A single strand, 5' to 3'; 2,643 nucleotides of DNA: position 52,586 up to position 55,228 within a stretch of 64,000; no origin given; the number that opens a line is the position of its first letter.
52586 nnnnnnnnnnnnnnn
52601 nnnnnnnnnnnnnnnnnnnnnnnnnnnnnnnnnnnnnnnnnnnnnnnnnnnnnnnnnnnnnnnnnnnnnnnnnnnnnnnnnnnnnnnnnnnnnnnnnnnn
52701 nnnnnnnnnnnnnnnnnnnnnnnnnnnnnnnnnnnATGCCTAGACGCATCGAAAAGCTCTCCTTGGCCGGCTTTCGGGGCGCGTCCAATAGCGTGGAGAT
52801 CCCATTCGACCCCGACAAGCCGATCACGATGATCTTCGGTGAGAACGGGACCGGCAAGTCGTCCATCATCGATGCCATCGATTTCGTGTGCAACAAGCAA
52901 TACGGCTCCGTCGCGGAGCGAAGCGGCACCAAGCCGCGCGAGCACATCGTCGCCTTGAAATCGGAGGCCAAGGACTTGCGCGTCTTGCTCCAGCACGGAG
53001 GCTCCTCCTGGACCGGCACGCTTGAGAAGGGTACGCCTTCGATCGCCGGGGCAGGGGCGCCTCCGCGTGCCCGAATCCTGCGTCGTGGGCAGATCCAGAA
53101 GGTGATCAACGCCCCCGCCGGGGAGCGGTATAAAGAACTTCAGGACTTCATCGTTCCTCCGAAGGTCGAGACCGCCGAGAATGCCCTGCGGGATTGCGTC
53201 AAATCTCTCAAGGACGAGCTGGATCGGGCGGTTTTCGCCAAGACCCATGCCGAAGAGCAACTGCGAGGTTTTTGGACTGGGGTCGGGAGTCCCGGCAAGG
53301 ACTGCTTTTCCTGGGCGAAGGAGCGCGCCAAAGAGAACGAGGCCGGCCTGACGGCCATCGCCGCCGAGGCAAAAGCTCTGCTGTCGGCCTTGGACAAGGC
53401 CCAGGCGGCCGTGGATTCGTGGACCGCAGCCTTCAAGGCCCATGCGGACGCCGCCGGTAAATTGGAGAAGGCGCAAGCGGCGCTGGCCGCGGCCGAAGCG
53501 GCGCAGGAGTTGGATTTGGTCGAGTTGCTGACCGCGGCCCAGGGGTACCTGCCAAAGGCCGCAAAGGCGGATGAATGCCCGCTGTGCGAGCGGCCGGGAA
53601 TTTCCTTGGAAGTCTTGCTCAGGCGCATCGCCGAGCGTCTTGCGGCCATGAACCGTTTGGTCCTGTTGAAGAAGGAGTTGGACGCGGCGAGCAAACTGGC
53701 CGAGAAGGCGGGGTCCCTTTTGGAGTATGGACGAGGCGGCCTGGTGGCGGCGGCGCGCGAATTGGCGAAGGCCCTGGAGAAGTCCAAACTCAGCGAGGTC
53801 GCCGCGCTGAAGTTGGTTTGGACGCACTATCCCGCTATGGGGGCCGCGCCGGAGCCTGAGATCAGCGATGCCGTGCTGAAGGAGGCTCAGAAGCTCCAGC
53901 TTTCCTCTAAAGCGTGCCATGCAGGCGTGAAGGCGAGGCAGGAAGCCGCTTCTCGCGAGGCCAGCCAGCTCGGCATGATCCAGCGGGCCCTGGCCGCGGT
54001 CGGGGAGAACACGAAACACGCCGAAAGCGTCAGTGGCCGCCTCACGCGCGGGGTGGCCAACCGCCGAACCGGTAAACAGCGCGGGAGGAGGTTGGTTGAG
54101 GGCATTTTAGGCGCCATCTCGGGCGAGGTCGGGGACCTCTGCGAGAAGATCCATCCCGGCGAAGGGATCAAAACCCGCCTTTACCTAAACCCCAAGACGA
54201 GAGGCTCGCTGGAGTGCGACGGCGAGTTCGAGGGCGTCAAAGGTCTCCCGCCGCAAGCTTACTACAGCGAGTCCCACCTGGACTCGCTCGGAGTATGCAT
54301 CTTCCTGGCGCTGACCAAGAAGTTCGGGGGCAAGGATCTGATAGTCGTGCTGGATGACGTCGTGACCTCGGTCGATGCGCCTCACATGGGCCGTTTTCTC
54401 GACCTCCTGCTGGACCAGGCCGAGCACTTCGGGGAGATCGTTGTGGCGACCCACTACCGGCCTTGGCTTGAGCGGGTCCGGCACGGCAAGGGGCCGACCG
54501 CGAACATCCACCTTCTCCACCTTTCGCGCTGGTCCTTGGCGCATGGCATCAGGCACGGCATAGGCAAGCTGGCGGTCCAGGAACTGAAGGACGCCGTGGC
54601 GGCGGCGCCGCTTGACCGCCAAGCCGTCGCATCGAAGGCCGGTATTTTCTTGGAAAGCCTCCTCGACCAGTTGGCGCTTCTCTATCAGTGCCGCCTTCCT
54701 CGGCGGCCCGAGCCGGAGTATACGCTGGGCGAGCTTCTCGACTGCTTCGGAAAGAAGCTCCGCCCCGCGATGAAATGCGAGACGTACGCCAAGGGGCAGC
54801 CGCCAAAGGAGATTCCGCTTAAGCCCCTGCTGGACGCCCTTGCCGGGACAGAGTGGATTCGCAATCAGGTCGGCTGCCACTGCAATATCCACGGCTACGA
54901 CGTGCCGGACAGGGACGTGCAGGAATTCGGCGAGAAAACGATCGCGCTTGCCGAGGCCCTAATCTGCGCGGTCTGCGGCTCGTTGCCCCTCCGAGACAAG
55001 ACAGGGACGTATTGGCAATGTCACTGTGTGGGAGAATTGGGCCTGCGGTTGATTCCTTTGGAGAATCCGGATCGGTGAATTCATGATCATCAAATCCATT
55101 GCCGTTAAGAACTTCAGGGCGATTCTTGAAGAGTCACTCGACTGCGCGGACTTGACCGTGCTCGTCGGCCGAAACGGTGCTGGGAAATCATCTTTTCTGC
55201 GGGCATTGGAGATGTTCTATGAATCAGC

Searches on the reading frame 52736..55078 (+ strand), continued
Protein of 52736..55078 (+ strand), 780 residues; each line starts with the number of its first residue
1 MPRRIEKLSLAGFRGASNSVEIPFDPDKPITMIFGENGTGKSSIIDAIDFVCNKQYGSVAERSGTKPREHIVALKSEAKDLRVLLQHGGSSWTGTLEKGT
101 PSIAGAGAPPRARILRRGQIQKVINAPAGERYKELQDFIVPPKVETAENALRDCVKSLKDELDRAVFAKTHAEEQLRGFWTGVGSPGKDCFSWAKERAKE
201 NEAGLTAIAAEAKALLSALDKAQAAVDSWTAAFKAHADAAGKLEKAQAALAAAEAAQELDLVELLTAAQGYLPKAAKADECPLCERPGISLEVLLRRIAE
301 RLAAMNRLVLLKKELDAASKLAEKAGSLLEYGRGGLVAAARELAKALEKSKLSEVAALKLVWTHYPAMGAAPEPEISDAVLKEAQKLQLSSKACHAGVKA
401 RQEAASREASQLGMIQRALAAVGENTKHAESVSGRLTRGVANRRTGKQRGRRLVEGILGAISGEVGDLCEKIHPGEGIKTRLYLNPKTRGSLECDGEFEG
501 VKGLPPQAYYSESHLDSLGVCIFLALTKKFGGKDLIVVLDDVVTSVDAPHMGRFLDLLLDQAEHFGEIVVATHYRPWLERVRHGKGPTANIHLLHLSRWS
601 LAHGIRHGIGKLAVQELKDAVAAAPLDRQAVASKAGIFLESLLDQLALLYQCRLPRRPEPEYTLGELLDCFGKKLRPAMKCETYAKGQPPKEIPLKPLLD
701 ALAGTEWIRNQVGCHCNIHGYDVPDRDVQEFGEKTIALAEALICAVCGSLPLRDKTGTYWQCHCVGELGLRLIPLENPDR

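Call 91: search_protein_families(library=phrogs, proteins=[window:52736-55078:+], max_evalue=0.01)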
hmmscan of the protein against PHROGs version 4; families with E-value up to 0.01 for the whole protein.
window:52736-55078:+ (780 aa): 9 families
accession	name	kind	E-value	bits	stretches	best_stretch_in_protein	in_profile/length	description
phrog_77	-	DNA, RNA and nucleotide metabolism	2.3e-13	50.6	1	4-50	297-342/967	SbcC-like subunit of palindrome specific endonuclease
phrog_4747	-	unknown function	4.3e-09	37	1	4-81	2-78/610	-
phrog_3940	-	unknown function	4.2e-08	33.4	1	2-56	2-55/537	-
phrog_8323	-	unknown function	2.5e-07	30.6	1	4-58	50-101/623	-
phrog_7507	-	unknown function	6.1e-05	23.5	1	5-55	4-51/483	-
phrog_1499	-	unknown function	0.00011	22.6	1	24-318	21-241/427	-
phrog_9802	-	unknown function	0.0013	18.8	1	1-54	1-51/438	-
phrog_10445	-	unknown function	0.0014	19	1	5-49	5-45/296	-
phrog_19212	-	unknown function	0.0035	17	1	4-48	2-45/550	-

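Call 92: get_annotated_region(hit=H10, flank=6000)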
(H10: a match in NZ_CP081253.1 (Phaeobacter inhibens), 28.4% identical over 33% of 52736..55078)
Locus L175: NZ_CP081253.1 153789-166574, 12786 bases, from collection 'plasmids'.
description: Phaeobacter inhibens strain M635 plasmid unnamed1, complete sequence
organism: Phaeobacter inhibens (NCBI taxid 221822)
taxonomy: Bacteria; Pseudomonadota; Alphaproteobacteria; Rhodobacterales; Roseobacteraceae; Phaeobacter; Phaeobacter inhibens
host: -; source: -; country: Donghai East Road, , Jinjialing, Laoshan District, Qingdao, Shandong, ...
typing (MOB-suite, as given by PLSDB): conjugative; replicon rep_cluster_636; relaxase MOBP; mating-pair formation MPF_T
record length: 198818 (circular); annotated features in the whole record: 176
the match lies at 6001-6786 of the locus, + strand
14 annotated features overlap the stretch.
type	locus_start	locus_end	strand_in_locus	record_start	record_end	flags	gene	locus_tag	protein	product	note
CDS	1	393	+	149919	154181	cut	-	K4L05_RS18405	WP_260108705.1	strawberry notch-like NTP hydrolase domain-containing protein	-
CDS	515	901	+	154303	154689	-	-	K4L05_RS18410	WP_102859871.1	DUF6878 family protein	-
CDS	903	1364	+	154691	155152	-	-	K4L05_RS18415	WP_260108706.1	hypothetical protein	-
CDS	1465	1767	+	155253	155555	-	-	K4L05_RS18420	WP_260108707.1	hypothetical protein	-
CDS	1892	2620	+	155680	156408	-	-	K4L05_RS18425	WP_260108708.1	DUF736 domain-containing protein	-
CDS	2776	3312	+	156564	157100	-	-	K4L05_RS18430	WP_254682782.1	hypothetical protein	-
CDS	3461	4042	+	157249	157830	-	-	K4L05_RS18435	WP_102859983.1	rhomboid family intramembrane serine protease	-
CDS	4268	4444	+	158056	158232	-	-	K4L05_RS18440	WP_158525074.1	hypothetical protein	-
CDS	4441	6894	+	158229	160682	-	-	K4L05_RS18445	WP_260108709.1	AAA family ATPase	GO:0006302 - double-strand break repair [Evidence IEA]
CDS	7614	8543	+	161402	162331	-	-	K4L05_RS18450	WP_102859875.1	DUF2493 domain-containing protein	-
CDS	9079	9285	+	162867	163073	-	-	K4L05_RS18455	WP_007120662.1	hypothetical protein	-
CDS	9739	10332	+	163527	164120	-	-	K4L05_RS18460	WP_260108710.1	helix-turn-helix domain-containing protein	-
CDS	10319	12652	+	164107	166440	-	-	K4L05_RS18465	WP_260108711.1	relaxase/mobilization nuclease domain-containing protein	-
CDS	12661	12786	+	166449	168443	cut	-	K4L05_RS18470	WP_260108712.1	type IV secretory system conjugative DNA transfer family protein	-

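Call 93: get_annotated_region(hit=H7, flank=6000)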
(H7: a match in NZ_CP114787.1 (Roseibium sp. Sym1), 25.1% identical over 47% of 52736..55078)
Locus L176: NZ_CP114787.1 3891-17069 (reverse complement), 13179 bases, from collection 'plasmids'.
description: Roseibium sp. Sym1 plasmid unnamed1, complete sequence
organism: Roseibium sp. Sym1 (NCBI taxid 3016006)
taxonomy: Bacteria; Pseudomonadota; Alphaproteobacteria; Hyphomicrobiales; Stappiaceae; Roseibium; Roseibium sp. Sym1
host: -; source: Symbiodiniaceae; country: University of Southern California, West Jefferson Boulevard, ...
typing (MOB-suite, as given by PLSDB): non-mobilizable; mating-pair formation MPF_T
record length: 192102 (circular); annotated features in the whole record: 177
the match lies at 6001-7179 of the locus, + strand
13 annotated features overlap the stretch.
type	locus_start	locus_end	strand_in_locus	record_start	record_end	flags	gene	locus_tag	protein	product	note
CDS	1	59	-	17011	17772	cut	-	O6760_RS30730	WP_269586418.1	ImuA family protein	-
CDS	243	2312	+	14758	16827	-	-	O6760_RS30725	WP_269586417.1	ATP-dependent helicase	-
CDS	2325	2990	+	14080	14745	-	-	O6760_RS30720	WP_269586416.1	SOS response-associated peptidase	GO:0018142 - protein-DNA covalent cross-linking [Evidence IEA]; GO:0009432 - SOS response [Evidence IEA]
CDS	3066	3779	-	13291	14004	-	-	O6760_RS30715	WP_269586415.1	hypothetical protein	-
CDS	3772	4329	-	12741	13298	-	-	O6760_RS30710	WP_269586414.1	DarT ssDNA thymidine ADP-ribosyltransferase family protein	-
CDS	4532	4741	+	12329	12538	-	-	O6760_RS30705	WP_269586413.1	hypothetical protein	-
CDS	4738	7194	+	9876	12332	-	-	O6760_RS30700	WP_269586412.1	AAA family ATPase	GO:0006302 - double-strand break repair [Evidence IEA]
CDS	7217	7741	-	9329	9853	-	-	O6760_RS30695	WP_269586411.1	RES family NAD+ phosphorylase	-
CDS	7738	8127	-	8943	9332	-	-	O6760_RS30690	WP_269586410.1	hypothetical protein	-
CDS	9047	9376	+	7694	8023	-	-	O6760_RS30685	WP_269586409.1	hypothetical protein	-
CDS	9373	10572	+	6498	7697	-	-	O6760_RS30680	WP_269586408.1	hypothetical protein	-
CDS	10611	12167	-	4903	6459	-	-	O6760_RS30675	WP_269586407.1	hypothetical protein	-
CDS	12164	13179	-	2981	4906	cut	-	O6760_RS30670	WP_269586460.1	TIR domain-containing protein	GO:0007165 - signal transduction [Evidence IEA]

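Call 94: search_protein_families(library=pfam, proteins=[L175:4441-6894:+, L176:4738-7194:+, L175:4268-4444:+, L176:4532-4741:+, L174:9001-11394:+, L174:11419-13347:+, L174:13360-14793:+, L060:8173-10575:+, L064:9971-12562:+], max_evalue=0.001)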
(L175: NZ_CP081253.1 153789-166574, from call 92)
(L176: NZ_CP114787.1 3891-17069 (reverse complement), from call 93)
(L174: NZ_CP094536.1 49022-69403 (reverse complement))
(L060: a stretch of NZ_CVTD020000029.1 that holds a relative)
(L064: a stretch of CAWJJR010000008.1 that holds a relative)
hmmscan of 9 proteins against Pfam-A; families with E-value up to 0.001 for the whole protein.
L175:4441-6894:+ (817 aa): 5 families
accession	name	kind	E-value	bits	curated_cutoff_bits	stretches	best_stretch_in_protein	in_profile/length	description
PF13476.12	AAA_23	-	3.9e-16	60.7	27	1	8-208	3-177/201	AAA domain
PF02463.25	SMC_N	-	1.4e-15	57.8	40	1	8-622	6-213/220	RecF/RecN/SMC N terminal domain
PF13555.12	AAA_29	-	5e-07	29.8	27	1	11-51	11-49/61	P-loop containing region of AAA domain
PF13304.12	AAA_21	-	2.9e-06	28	27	0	28-58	3-36/304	AAA domain, putative AbiEii toxin, Type IV TA system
PF13175.12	AAA_15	-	1e-05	25.8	32.1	1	3-49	2-48/374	AAA ATPase domain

L176:4738-7194:+ (818 aa): 5 families
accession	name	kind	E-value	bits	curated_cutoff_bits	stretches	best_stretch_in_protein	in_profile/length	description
PF02463.25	SMC_N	-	3.5e-15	56.5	40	1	4-616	2-206/220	RecF/RecN/SMC N terminal domain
PF13476.12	AAA_23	-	8.3e-13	49.9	27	1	6-149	1-142/201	AAA domain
PF13175.12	AAA_15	-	1.1e-06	29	32.1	1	4-49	3-48/374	AAA ATPase domain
PF13555.12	AAA_29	-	3.2e-06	27.2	27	1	11-51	11-49/61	P-loop containing region of AAA domain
PF24104.1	At5g52880_ARM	-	0.0005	20.8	27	0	373-446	12-91/100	F-box protein At5g52880 ARM repeat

L175:4268-4444:+ (58 aa): 0 families

L176:4532-4741:+ (69 aa): 0 families

L174:9001-11394:+ (797 aa): 7 families
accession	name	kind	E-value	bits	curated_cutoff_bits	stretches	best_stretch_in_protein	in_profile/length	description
PF13476.12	AAA_23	-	3.4e-11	44.6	27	1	8-218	2-177/201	AAA domain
PF13304.12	AAA_21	-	6.5e-11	43.3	27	1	484-587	193-299/304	AAA domain, putative AbiEii toxin, Type IV TA system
PF02463.25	SMC_N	-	5.5e-10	39.5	40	1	5-589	2-201/220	RecF/RecN/SMC N terminal domain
PF13175.12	AAA_15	-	1.2e-08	35.4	32.1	1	5-81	3-55/374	AAA ATPase domain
PF13555.12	AAA_29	-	2.6e-05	24.3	27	1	8-56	4-45/61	P-loop containing region of AAA domain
PF13166.12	AAA_13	-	0.00016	21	36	1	533-594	510-577/713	AAA domain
PF00005.33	ABC_tran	-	0.00021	22.3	25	0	34-100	12-78/137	ABC transporter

L174:11419-13347:+ (642 aa): 0 families

L174:13360-14793:+ (477 aa): 2 families
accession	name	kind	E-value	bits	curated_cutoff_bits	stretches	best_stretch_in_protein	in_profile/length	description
PF00753.33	Lactamase_B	-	1.9e-05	25.1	22.7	1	39-89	17-61/196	Metallo-beta-lactamase superfamily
PF12706.13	Lactamase_B_2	-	0.00014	22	27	1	40-123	3-78/200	Beta-lactamase superfamily domain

L060:8173-10575:+ (800 aa): 4 families
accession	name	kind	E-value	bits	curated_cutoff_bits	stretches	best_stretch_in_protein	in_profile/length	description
PF13476.12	AAA_23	-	8.5e-15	56.4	27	1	4-226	1-200/201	AAA domain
PF02463.25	SMC_N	-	1.9e-06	27.9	40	1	1-617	1-212/220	RecF/RecN/SMC N terminal domain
PF13304.12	AAA_21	-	5.5e-06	27.1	27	1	475-606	182-302/304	AAA domain, putative AbiEii toxin, Type IV TA system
PF13555.12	AAA_29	-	0.00027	21.1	27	1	17-50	15-49/61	P-loop containing region of AAA domain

L064:9971-12562:+ (863 aa): 7 families
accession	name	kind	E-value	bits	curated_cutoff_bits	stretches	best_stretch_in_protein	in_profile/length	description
PF02463.25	SMC_N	-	3.9e-10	40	40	1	11-97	2-90/220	RecF/RecN/SMC N terminal domain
PF13476.12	AAA_23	-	9.7e-09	36.6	27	1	13-127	1-117/201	AAA domain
PF13555.12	AAA_29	-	3.7e-06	27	27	1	30-59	19-49/61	P-loop containing region of AAA domain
PF11398.14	DUF2813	-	1e-05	25.6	21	1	11-59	3-49/372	Protein of unknown function (DUF2813)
PF00005.33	ABC_tran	-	1.2e-05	26.3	25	1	30-116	9-80/137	ABC transporter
PF13304.12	AAA_21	-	1.3e-05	25.9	27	0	36-69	3-38/304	AAA domain, putative AbiEii toxin, Type IV TA system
PF13175.12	AAA_15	-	1.8e-05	25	32.1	1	11-87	3-55/374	AAA ATPase domain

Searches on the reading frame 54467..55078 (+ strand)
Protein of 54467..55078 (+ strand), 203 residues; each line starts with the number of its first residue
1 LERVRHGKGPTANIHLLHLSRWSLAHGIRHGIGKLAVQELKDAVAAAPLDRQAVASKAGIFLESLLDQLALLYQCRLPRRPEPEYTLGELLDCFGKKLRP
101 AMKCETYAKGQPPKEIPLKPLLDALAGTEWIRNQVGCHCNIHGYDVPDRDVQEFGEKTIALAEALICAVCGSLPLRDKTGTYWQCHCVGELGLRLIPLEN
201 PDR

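Call 31: predict_structure(alignment_id=A2)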
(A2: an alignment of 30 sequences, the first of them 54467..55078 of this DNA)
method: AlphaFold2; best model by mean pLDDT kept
length: 203 residues; sequences in the alignment: 30
mean_pLDDT: 85.4   pTM: 0.79
mean pLDDT of the five models: 85.4, 85.1, 83.9, 83.9, 83.2
residues with pLDDT >= 90: 120; 70-90: 47; 50-70: 29; < 50: 7
segments of 3 or more residues with pLDDT < 50: 1-5
pLDDT, mean of each block of 10 residues (from residue 1): 48 57 66 75 96 95 94 90 82 96 94 96 95 85 93 98 92 78 84 93 93
secondary structure, 60 per line:
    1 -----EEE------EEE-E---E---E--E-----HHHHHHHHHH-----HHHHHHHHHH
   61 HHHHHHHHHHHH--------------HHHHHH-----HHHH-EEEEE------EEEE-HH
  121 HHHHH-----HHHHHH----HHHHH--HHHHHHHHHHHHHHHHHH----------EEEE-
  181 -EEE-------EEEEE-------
elements in order: E6-8 E15-17 H36-45 H51-72 H87-92 H98-101 E103-107 E114-117 H119-125 H131-136 H141-145 H148-165 E176-179 E182-184 E192-196

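Call 41: search_solved_structures(query=A2, max_evalue=10, show_alignments=2)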
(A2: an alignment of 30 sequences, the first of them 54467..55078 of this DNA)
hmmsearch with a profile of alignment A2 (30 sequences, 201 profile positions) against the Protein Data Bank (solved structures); distinct sequences matched with E-value up to 10: 3.
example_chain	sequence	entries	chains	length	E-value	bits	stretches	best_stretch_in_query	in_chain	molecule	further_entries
8qz0_L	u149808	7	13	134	0.61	12.5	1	35-71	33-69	Histone H2A.Z | Histone H2A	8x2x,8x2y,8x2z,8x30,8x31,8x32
2jss_A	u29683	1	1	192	0.92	11.9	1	34-71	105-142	Chimera of Histone H2B.1 and Histone H2A.Z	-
4m6b_A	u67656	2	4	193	0.93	11.9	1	34-71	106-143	Chimera protein of Histone H2B.1 and Histone H2A.Z | Histone H2B.1,Histone H2A.Z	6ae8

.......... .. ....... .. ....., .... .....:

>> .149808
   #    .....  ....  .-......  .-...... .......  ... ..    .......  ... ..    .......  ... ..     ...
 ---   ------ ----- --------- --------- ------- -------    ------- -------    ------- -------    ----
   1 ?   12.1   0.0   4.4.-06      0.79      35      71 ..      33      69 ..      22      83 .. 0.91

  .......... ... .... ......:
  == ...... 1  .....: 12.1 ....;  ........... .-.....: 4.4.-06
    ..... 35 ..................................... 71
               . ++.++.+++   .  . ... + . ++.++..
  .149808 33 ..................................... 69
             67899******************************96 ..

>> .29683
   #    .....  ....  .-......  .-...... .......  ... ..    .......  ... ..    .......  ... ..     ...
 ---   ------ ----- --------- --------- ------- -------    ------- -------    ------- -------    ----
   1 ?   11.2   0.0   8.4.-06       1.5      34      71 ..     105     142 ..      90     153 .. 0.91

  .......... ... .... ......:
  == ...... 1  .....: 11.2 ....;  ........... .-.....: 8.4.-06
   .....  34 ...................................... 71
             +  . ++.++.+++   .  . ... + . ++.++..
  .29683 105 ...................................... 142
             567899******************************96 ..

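Call 87: search_protein_representatives(alignment_id=A2)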
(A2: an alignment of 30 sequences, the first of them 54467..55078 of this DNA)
Query: 30 sequences, 201 profile positions. Proteins with E-value up to 0.001 (for the whole library): 923; up to 1e-10: 651; up to 1e-30: 298. The best 150 are listed.
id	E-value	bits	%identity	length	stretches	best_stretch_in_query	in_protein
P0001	2.5e-81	288.0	-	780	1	2-201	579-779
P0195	6.9e-81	286.6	-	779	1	1-200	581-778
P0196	2.3e-77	275.1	-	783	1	1-201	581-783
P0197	3.6e-74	264.6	-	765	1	1-200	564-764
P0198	2.2e-73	262.0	-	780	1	1-200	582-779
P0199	1.2e-72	259.7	-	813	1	1-200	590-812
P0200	2.7e-71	255.3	-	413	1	2-199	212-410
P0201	1.1e-70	253.3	-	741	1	1-193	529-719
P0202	2.1e-70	252.3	-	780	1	1-200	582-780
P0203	2.3e-70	252.2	-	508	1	1-200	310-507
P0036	5.3e-70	251.0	-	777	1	1-200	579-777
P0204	7.7e-70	250.5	-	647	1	1-200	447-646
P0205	9.0e-70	250.3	-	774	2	1-200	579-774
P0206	9.1e-70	250.3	-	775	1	1-200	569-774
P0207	1.0e-69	250.1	-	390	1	1-200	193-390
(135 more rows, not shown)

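Call 109: fold_search(model_id=the predicted structure, library=pdb)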
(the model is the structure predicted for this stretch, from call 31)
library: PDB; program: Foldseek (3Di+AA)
matches with E <= 10: 384; with E <= 0.001: 0
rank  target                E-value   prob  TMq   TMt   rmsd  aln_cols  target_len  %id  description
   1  4c3e_O                1.1e+00  0.30  0.27  0.31   7.9       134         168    8  HRSV M2-1 mutant S58D S61D, P21 crystal (released 2014-01-22)
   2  4c3e_A                1.3e+00  0.25  0.27  0.31   8.0       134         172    8  HRSV M2-1 mutant S58D S61D, P21 crystal (released 2014-01-22)
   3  4c3e_G                1.5e+00  0.25  0.27  0.31   7.9       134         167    8  HRSV M2-1 mutant S58D S61D, P21 crystal (released 2014-01-22)
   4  4c3e_B                1.7e+00  0.21  0.27  0.31   7.9       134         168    8  HRSV M2-1 mutant S58D S61D, P21 crystal (released 2014-01-22)
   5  4c3e_K                1.8e+00  0.21  0.27  0.32   7.9       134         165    8  HRSV M2-1 mutant S58D S61D, P21 crystal (released 2014-01-22)
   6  1wwp_A                2.2e+00  0.28  0.34  0.53   7.1       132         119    9  Crystal structure of ttk003001694 from Thermus Thermophilus HB8 (released 2005-07-12)
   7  4v8p_CM               2.5e+00  0.03  0.13  0.10  14.4       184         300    9  T.thermophila 60S ribosomal subunit in complex with initiation factor 6. (released 2014-07-09)
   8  8wmj_Q                2.9e+00  0.04  0.19  0.21  15.6       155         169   10  structure of PSI-11CAC complex at Logrithmic growth phase (released 2024-05-29)
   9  5kzf_K                2.9e+00  0.02  0.12  0.07  11.5       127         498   10  Crystal structure of near full-length hexameric Mycobacterium tuberculosis proteasomal ATPase Mpa in apo form (released 2017-05-17)
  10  7pnt_F                3.5e+00  0.02  0.14  0.14  17.5       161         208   10  Assembly intermediate of mouse mitochondrial ribosome small subunit without mS37 in complex with RbfA and Tfb1m (released 2022-06-15)
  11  4v8p_BM               3.5e+00  0.02  0.13  0.11  14.3       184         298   11  T.thermophila 60S ribosomal subunit in complex with initiation factor 6. (released 2014-07-09)
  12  1wol                  3.7e+00  0.21  0.34  0.52   7.7       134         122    8  Crystal Structure of ST0689, an archaeal HEPN homologue (released 2005-11-22)
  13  9bj7_W                3.7e+00  0.07  0.27  0.31   9.9       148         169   12  Crystal structure of the N-terminal truncated AbiV (residues 24-201) (released 2025-08-13)
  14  5kzf_E                3.7e+00  0.02  0.12  0.07   8.6        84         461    6  Crystal structure of near full-length hexameric Mycobacterium tuberculosis proteasomal ATPase Mpa in apo form (released 2017-05-17)
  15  7f4g_R                4.1e+00  0.02  0.16  0.19  14.2       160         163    7  Structure of RPAP2-bound RNA polymerase II (released 2021-07-07)
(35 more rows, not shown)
